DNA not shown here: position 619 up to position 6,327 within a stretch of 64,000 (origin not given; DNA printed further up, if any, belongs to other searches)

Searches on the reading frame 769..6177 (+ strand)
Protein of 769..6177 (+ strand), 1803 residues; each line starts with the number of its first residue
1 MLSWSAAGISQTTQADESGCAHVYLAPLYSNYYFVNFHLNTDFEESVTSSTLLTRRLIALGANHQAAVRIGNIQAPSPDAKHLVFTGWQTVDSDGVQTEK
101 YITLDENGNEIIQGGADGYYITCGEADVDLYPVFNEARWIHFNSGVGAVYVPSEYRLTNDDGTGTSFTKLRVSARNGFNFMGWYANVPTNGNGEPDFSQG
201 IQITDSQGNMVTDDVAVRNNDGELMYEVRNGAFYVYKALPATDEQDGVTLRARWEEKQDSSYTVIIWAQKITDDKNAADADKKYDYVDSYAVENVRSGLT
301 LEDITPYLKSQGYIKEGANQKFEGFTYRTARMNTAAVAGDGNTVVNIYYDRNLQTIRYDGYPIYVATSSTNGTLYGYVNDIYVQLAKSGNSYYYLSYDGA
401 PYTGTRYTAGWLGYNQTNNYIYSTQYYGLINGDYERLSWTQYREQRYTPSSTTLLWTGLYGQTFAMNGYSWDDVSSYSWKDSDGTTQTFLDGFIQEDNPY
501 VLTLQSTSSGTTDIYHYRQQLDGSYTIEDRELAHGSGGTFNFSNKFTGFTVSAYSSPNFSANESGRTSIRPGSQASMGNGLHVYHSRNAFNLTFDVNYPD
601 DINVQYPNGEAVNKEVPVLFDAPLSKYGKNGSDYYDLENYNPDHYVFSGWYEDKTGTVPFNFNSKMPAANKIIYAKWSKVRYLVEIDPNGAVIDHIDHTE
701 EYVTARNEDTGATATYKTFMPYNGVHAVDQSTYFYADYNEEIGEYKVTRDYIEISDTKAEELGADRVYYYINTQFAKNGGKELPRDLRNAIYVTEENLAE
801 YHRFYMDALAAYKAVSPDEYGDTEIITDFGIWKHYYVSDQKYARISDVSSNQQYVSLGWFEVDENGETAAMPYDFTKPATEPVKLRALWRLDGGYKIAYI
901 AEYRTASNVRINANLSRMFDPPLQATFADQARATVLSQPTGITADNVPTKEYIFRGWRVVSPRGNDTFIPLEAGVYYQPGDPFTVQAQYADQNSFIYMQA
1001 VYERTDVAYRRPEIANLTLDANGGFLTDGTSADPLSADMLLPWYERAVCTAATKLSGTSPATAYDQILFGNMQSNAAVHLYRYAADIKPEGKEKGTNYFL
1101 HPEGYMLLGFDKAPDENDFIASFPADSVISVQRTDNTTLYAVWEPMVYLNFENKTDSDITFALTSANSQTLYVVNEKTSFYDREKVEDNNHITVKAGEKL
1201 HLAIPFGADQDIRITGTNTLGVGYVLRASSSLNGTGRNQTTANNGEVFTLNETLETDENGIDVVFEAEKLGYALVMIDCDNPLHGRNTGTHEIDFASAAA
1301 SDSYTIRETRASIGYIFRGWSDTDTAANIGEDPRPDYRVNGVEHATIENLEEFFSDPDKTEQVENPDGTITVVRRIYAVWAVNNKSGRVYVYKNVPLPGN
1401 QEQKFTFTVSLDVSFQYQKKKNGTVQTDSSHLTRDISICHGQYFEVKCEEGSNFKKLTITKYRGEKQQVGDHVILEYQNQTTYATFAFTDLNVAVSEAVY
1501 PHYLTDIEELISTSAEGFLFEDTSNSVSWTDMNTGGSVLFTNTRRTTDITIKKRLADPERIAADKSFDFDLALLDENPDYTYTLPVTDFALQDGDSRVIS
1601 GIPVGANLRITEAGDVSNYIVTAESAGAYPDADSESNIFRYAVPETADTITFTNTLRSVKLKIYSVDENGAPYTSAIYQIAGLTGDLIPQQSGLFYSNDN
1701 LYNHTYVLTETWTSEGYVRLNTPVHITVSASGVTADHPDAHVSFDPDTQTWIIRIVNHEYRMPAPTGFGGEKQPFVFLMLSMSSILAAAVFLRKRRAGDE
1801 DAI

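Call 62: search_protein_families(library=pfam, proteins=[window:769-6177:+], max_evalue=0.00001)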
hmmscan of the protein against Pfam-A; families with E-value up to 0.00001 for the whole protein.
window:769-6177:+ (1803 aa): 3 families
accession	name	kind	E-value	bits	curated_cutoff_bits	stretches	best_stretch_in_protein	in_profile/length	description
PF09479.16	Flg_new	-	1.3e-11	44.9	27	1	629-676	17-65/65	Listeria-Bacteroides repeat domain (List_Bact_rpt)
PF19407.5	DUF5979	-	2.3e-06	28.6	25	1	1550-1655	2-102/104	Domain of unknown function (DUF5979)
PF24547.1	DUF7601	-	4.3e-06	27.7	27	0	1548-1631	2-91/116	Domain of unknown function (DUF7601)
